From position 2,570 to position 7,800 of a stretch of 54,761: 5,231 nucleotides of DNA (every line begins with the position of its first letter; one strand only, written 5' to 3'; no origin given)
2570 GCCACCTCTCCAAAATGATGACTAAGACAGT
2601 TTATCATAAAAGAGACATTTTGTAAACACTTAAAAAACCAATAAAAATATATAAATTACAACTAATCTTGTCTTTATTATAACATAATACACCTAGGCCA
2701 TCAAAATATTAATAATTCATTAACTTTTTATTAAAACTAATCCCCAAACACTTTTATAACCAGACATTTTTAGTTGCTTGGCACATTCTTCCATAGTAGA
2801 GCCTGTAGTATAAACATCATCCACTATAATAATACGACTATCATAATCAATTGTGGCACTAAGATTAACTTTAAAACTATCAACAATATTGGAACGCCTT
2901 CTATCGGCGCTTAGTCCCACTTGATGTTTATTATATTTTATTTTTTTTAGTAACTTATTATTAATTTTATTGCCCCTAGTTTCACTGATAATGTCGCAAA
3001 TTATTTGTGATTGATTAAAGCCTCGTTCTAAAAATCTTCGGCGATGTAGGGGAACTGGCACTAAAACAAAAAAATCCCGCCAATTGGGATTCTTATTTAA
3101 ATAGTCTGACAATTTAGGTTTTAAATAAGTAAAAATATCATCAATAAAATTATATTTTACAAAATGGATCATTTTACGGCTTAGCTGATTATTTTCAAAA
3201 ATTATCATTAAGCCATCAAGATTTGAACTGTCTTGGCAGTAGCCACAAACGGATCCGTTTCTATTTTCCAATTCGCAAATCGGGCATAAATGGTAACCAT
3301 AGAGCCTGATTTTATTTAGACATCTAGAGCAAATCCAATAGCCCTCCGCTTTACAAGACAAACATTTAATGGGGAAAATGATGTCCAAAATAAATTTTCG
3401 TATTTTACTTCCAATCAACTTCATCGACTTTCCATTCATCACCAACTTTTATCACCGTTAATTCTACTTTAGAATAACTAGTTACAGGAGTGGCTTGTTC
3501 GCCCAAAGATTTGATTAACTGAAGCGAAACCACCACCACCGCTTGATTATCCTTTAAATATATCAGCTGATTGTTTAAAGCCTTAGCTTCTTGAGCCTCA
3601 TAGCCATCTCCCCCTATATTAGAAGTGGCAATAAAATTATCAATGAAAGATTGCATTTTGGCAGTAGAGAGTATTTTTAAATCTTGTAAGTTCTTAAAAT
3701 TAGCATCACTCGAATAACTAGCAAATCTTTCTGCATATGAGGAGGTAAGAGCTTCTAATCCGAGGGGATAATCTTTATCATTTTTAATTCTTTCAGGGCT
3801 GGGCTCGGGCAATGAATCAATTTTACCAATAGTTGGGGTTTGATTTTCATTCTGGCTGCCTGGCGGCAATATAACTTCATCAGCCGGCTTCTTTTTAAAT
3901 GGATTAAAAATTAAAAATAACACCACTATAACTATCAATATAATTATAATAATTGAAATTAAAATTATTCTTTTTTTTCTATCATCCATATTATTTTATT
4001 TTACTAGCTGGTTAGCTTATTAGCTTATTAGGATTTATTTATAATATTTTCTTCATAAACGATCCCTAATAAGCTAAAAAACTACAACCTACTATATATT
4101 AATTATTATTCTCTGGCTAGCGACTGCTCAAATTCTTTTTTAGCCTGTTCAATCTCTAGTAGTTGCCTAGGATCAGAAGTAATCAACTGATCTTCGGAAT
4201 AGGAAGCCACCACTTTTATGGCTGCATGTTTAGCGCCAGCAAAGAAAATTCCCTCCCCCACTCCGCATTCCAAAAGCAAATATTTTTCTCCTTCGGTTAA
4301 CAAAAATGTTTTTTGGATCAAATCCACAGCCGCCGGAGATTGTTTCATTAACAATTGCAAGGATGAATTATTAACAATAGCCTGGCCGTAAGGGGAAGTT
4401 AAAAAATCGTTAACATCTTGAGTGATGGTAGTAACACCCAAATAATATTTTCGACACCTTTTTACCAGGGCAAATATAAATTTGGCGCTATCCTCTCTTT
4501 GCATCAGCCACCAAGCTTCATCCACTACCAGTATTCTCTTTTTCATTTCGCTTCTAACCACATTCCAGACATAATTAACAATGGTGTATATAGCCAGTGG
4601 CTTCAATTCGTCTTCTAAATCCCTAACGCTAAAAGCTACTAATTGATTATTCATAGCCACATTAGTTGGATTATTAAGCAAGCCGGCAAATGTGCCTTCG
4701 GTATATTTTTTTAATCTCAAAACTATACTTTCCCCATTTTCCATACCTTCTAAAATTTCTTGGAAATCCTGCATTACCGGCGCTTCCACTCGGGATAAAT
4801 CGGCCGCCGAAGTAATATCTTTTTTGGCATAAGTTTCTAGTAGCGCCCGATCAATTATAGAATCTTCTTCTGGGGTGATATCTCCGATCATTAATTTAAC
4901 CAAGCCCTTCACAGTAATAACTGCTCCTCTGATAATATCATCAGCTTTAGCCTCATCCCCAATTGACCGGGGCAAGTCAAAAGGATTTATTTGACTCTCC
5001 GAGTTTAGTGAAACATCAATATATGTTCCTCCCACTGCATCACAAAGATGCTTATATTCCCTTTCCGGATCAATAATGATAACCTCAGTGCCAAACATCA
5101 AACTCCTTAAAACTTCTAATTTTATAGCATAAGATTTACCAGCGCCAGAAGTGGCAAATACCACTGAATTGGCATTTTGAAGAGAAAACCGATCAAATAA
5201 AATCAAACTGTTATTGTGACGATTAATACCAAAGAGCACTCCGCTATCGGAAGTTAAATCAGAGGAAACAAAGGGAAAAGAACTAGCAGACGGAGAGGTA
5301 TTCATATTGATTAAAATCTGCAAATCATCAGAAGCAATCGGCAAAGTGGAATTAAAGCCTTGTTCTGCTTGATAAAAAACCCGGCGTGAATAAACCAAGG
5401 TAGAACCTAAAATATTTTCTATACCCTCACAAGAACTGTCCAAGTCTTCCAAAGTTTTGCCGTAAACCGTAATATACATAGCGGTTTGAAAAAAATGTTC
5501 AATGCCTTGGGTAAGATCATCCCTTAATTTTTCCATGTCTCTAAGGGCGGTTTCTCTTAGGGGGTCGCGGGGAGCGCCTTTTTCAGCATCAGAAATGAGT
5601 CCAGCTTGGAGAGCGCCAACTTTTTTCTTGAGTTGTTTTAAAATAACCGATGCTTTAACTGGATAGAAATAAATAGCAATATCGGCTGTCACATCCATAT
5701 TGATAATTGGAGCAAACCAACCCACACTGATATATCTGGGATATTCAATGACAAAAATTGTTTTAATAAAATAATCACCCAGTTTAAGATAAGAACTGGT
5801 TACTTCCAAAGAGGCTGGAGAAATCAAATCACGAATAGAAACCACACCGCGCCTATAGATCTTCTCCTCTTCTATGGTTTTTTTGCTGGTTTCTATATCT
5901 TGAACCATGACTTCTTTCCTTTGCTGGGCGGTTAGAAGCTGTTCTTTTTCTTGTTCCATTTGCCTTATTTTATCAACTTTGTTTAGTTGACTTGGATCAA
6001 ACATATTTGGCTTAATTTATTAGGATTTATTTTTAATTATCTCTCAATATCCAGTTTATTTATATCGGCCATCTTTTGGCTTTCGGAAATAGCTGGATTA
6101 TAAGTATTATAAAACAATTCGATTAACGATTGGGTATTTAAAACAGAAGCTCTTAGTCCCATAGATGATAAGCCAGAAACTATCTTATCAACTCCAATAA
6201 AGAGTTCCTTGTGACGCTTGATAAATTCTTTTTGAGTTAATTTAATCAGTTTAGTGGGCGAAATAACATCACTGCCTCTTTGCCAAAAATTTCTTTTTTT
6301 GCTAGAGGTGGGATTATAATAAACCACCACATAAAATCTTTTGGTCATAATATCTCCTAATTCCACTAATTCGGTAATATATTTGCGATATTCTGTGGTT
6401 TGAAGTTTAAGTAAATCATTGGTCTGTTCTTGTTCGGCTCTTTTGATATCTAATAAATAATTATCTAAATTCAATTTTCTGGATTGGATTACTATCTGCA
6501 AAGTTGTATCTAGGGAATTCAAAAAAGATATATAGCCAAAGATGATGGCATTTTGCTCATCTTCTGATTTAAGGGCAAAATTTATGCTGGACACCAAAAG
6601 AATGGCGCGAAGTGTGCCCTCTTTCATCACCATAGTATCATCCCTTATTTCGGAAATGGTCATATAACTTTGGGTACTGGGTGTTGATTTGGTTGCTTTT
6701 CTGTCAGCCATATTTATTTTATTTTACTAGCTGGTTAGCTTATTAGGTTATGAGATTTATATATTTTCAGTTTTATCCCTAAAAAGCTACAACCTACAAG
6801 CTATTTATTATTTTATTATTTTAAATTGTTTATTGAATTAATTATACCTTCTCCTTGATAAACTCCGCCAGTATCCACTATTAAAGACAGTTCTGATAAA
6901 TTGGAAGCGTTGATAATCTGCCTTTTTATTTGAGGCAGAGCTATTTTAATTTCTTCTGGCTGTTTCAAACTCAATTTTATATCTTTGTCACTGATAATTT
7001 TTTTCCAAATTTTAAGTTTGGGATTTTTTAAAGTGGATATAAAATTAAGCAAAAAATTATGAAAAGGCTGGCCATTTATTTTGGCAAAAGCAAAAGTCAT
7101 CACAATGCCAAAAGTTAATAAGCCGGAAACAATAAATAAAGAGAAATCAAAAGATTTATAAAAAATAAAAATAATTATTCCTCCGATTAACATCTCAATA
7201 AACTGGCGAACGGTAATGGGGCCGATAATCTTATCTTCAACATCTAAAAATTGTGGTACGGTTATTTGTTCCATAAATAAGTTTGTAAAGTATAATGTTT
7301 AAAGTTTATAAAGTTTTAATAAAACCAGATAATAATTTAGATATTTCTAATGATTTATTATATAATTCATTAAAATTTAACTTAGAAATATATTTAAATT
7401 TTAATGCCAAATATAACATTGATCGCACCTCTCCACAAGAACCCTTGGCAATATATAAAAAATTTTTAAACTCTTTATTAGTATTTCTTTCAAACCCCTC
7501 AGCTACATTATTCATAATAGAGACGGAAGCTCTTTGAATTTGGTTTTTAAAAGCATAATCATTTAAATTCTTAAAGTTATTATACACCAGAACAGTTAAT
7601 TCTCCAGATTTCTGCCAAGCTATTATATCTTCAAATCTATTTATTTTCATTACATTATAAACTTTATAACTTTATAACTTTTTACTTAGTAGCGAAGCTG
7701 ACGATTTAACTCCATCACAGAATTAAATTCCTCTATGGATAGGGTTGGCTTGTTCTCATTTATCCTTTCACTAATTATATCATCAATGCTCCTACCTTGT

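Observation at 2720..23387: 20.6-kb one-strand operon combining a minimal T4SS-like core with ComFC, a 3073-aa exoprotein and a TSP3 protein, but no conjugation functions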

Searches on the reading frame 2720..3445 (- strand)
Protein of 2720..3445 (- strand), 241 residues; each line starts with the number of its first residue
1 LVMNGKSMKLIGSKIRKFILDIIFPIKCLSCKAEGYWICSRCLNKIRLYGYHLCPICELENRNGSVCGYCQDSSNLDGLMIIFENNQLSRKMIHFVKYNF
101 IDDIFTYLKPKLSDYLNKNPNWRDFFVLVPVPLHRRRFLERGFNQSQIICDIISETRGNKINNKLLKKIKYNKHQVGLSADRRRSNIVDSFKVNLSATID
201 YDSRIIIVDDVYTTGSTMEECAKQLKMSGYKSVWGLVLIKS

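Call 4: search_protein_families(library=pfam, proteins=[window:2720-3445:-], max_evalue=0.1)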
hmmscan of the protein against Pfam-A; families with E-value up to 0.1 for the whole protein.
window:2720-3445:- (241 aa): 3 families
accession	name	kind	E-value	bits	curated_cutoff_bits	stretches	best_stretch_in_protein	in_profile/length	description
PF18912.6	DZR_2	-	4.7e-07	30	27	1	19-71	1-56/56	Double zinc ribbon domain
PF00156.33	Pribosyltran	-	1.6e-05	24.7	26.3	1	168-233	60-118/158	Phosphoribosyl transferase domain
PF01294.23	Ribosomal_L13e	-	0.087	13.1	24.9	0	174-226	84-137/180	Ribosomal protein L13e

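Call 8: search_protein_families(library=ncbifam, proteins=[window:2720-3445:-], max_evalue=0.01)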
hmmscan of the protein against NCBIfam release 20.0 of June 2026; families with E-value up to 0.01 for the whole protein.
window:2720-3445:- (241 aa): 13 families
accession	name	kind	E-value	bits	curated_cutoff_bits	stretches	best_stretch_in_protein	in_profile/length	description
TIGR00201.1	comF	subfamily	5.7e-28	98.1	233.55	1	39-240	1-190/190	ComF family protein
NF008616.0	PRK11595.1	equivalog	5.1e-27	94.8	304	1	35-233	19-218/227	DNA utilization protein GntX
NF002620.0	PRK02277.1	subfamily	7.5e-07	29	115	1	184-239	125-178/201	orotate phosphoribosyltransferase-like protein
NF005537.0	PRK07199.1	subfamily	0.00041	19.5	322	1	201-234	210-243/301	ribose-phosphate diphosphokinase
TIGR00336.1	pyrE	equivalog_domain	0.00077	19.3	106.8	1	201-231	107-137/173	orotate phosphoribosyltransferase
NF002095.0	PRK00934.1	equivalog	0.00084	18.6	296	1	202-233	205-236/287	ribose-phosphate diphosphokinase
NF040646.1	HPT_Archaea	equivalog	0.0022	17.6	200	1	198-231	110-143/184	hypoxanthine/guanine phosphoribosyltransferase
TIGR01203.1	HGPRTase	equivalog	0.0027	17.5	150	1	195-239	79-122/167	hypoxanthine phosphoribosyltransferase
TIGR01251.1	ribP_PPkin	subfamily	0.003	16.5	113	1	199-234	206-242/309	ribose-phosphate diphosphokinase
NF002635.0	PRK02304.1-4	subfamily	0.0054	16.3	146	1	199-230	112-143/188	adenine phosphoribosyltransferase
NF002636.0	PRK02304.1-5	equivalog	0.006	16.1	125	1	198-238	113-153/176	adenine phosphoribosyltransferase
NF002320.0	PRK01259.1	subfamily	0.006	16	297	1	181-234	194-246/316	ribose-phosphate diphosphokinase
NF006605.0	PRK09162.1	equivalog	0.0074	15.7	181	1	202-240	98-136/183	hypoxanthine-guanine phosphoribosyltransferase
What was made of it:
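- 2720..3445 (-): ComFC/GntX-type protein (double zinc ribbon plus PRT domain). Its start overlaps the VirB8-like gene by at least 20 nt. TIGR00201 E 5.7e-28 (calls 4, 8).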

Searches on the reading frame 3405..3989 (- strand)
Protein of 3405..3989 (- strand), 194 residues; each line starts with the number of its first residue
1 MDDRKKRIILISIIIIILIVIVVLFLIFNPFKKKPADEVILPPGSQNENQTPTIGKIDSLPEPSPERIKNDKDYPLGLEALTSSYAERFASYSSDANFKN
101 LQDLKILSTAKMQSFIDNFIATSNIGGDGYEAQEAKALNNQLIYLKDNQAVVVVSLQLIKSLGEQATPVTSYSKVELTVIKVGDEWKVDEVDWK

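Call 4: search_protein_families(library=pfam, proteins=[window:3405-3989:-], max_evalue=0.1)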
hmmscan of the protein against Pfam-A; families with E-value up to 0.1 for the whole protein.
window:3405-3989:- (194 aa): 2 families
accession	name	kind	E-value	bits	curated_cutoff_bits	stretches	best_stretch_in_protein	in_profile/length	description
PF13800.11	Sigma_reg_N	-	0.026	15.2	26.3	1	7-37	14-44/91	Sigma factor regulator N-terminal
PF12911.12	OppC_N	-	0.026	14.8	23.9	1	4-32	11-43/53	N-terminal TM domain of oligopeptide transport permease C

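Call 8: search_protein_families(library=ncbifam, proteins=[window:3405-3989:-], max_evalue=0.01)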
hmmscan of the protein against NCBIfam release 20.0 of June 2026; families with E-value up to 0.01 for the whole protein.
window:3405-3989:- (194 aa): 2 families
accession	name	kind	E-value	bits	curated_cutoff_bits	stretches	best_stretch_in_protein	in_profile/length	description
TIGR03779.1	Bac_Flav_CT_M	equivalog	0.0048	16.2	172.45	1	3-73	3-59/410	conjugative transposon protein TraM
NF038218.1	IcmG_DotF_IVB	equivalog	0.0054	16.4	200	1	4-67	46-111/266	type IVB secretion system protein IcmG/DotF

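Call 32: search_solved_structures(query=A2, max_evalue=10, show_alignments=2)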
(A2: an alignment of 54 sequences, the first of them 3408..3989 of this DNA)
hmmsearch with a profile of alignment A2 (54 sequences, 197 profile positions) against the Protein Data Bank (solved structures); distinct sequences matched with E-value up to 10: 7.
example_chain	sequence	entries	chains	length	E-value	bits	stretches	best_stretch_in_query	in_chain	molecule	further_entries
6iyc_E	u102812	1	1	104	0.14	15.3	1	4-62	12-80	Amyloid-beta A4 protein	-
2lp1_A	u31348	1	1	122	0.39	13.9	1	4-62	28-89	C99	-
9hmf_O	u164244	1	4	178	0.69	13.1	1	9-57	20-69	Flagellar protein FliL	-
8x54_E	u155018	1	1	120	0.7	13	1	5-62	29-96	Amyloid-beta precursor protein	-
8x52_E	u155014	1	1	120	0.8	12.9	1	8-62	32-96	Amyloid-beta precursor protein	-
7aed_A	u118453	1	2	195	1.1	12.4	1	97-192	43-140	PrgL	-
2lk9_A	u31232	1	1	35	6.8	9.8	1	7-33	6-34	Bone marrow stromal antigen 2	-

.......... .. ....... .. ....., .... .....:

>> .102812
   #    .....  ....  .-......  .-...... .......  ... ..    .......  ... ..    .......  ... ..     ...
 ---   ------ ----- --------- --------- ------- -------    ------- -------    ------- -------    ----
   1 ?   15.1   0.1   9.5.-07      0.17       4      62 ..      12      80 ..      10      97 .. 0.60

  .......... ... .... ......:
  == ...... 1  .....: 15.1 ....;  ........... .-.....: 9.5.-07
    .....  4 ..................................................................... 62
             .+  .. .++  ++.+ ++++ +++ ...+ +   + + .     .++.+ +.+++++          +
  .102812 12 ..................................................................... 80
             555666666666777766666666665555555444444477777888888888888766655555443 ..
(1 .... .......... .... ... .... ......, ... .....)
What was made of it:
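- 3405..3989 (-): VirB8/PrgL-like bitopic protein: a TM helix, a linker and an NTF2-like domain. Family profile against PDB sequences gives PrgL at E 1.1, not significant (call 32).
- On VirB8 / PrgL family: Caveat: other NTF2 proteins (ARC6, CaMKII hub) score similarly, and the sequence-profile hit to PrgL is only E 1.1 (call 32).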

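Call 37: find_homologous_proteins(query=window:3408-3989:-, max_evalue=0.001)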
Query window:3408-3989:- (194 aa): 16 proteins with E <= 0.001 among 444 candidates.
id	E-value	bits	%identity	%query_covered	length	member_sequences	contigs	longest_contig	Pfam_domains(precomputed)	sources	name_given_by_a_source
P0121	2.8e-117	407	99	100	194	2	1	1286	-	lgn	-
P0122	2.2e-104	365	91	100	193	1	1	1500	-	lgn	-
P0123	4.9e-87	309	78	100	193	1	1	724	-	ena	-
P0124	5.3e-83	296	74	86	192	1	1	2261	-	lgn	-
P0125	3.8e-80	286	72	99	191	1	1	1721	-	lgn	-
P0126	5.7e-79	282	68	86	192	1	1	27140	-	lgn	-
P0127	1.8e-68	248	64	85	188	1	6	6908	-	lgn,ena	-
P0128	2.6e-66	241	62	98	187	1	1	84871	-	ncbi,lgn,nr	ncbi:MAG: hypothetical protein Q7K65_00270 [Candidatus Buchananbacteria bacterium]|nr:hypothetical p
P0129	5.1e-66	240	61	98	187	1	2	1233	-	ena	-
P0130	2.5e-65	238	62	85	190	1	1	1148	-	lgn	-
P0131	5.2e-65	237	58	100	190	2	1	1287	-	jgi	-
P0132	9.2e-65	236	65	92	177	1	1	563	-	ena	-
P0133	1.5e-60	223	56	100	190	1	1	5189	-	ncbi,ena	-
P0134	5.8e-55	204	52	94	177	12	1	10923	-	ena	-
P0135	4.7e-46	175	59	71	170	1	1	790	-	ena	-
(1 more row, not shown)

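Call 48: predict_structure(alignment_id=A3)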
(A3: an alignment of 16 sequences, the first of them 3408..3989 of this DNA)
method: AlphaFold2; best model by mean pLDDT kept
length: 194 residues; sequences in the alignment: 16
mean_pLDDT: 80.9   pTM: 0.62
mean pLDDT of the five models: 80.9, 80.0, 79.2, 79.2, 75.6
residues with pLDDT >= 90: 87; 70-90: 66; 50-70: 19; < 50: 22
segments of 3 or more residues with pLDDT < 50: 32-53
pLDDT, mean of each block of 10 residues (from residue 1): 71 87 73 41 34 56 79 85 97 90 97 96 74 92 94 96 78 97 95 93
secondary structure, 60 per line:
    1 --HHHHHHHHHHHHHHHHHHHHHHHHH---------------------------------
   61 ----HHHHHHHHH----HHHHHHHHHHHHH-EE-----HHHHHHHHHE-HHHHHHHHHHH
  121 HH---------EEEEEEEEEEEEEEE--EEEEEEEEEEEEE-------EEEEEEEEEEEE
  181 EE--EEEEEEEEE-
elements in order: H3-27 H65-73 H78-90 H99-107 H110-122 E132-146 E149-161 E169-182 E185-193
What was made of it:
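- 3405..3989 (-): AF2 pLDDT 80.9 (call 48).
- Tried and rejected: I fell back on a 16-sequence alignment, which worked (call 48).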

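Call 51: fold_search(model_id=the predicted structure, library=pdb)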
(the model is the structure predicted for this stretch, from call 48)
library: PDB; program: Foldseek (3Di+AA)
matches with E <= 10: 1150; with E <= 0.001: 14
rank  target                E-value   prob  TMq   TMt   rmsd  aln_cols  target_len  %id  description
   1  7aed_A                1.2e-04  1.00  0.42  0.58   3.7       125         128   14  VirB8 domain of PrgL from Enterococcus faecalis pCF10 (released 2020-11-18)
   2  3ub1_C                2.3e-04  1.00  0.41  0.32   4.2       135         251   12  Ntf2 like protein involved in plasmid conjugation (released 2012-02-08)
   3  5d9r                  2.5e-04  1.00  0.39  0.52   7.9       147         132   12  Crystal structure of a conserved domain in the intermembrane space region of the plastid division protein ARC6 (released 2015-11-11)
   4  3ub1_B                2.6e-04  1.00  0.41  0.33   4.3       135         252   10  Ntf2 like protein involved in plasmid conjugation (released 2012-02-08)
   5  7aed_B                3.5e-04  1.00  0.43  0.56   3.5       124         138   15  VirB8 domain of PrgL from Enterococcus faecalis pCF10 (released 2020-11-18)
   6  3ub1_D                3.7e-04  1.00  0.42  0.33   4.6       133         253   10  Ntf2 like protein involved in plasmid conjugation (released 2012-02-08)
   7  5had                  3.9e-04  1.00  0.35  0.48   4.0       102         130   13  Crystal structure of intermembrane space region of chloroplast protein ARC6 (released 2017-01-18)
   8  3ub1_A                5.5e-04  1.00  0.40  0.32   5.9       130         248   11  Ntf2 like protein involved in plasmid conjugation (released 2012-02-08)
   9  6iqt_D                6.5e-04  1.00  0.51  0.70   3.4       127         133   11  Crystal Structure of CagV, a VirB8 homolog of T4SS from Helicobacter pylori Strain 26695 (released 2019-11-13)
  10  6iqt_C                6.5e-04  1.00  0.49  0.70   3.2       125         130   11  Crystal Structure of CagV, a VirB8 homolog of T4SS from Helicobacter pylori Strain 26695 (released 2019-11-13)
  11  2ux0_E                6.5e-04  1.00  0.33  0.45   4.0        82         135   13  Structure of the oligomerisation domain of calcium-calmodulin dependent protein kinase II gamma (released 2007-04-10)
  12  6jzn_B                7.3e-04  1.00  0.40  0.55   4.4       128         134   11  Structure of the intermembrane space region of PARC6-PDV1 (released 2020-05-06)
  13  6iqt_A                7.8e-04  1.00  0.49  0.68   3.2       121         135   12  Crystal Structure of CagV, a VirB8 homolog of T4SS from Helicobacter pylori Strain 26695 (released 2019-11-13)
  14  2ux0_F                7.8e-04  1.00  0.33  0.45   4.0        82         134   13  Structure of the oligomerisation domain of calcium-calmodulin dependent protein kinase II gamma (released 2007-04-10)
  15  6jzf_B                1.1e-03  1.00  0.40  0.50   4.8       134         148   11  Structure of the intermembrane space region of PARC6 (released 2020-05-06)
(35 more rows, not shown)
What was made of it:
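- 3405..3989 (-): Foldseek top hit 7aed PrgL, E 1.2e-4, then TcpC, CagV, TrwG and R388 VirB8 (call 51).
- On VirB8 / PrgL family: Foldseek top hit PrgL 7aed, E 1.2e-4, TM-score 0.58 on the target (call 51).
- Checked: The AlphaFold model (pLDDT 80.9) shows a TM helix plus an NTF2-like domain, and the top Foldseek PDB hit is the PrgL VirB8 domain (7aed, E 1.2e-4), followed by TcpC, CagV and TrwG (calls 48, 51).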

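Call 59: search_protein_families(library=phrogs, proteins=[window:3405-3989:-], max_evalue=0.01)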
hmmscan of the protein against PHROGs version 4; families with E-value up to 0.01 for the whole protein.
window:3405-3989:- (194 aa): 0 families

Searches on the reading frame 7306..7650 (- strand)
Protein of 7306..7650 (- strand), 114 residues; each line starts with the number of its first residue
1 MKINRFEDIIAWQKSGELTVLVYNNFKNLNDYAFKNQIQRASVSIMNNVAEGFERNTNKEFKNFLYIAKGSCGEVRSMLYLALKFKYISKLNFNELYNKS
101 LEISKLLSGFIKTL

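Call 4: search_protein_families(library=pfam, proteins=[window:7306-7650:-], max_evalue=0.1)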
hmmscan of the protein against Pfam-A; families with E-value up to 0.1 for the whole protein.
window:7306-7650:- (114 aa): 1 family
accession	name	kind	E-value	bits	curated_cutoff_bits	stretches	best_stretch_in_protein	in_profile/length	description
PF05635.17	23S_rRNA_IVP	-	1.9e-34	118.5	33.8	1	7-109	1-106/106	23S rRNA-intervening sequence protein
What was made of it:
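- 7306..7650 (-): 23S-rRNA-IVP / Avd-like four-helix-bundle protein. It is probably an unrelated insertion, not a T4SS part. PF05635 E 1.9e-34 (call 4).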
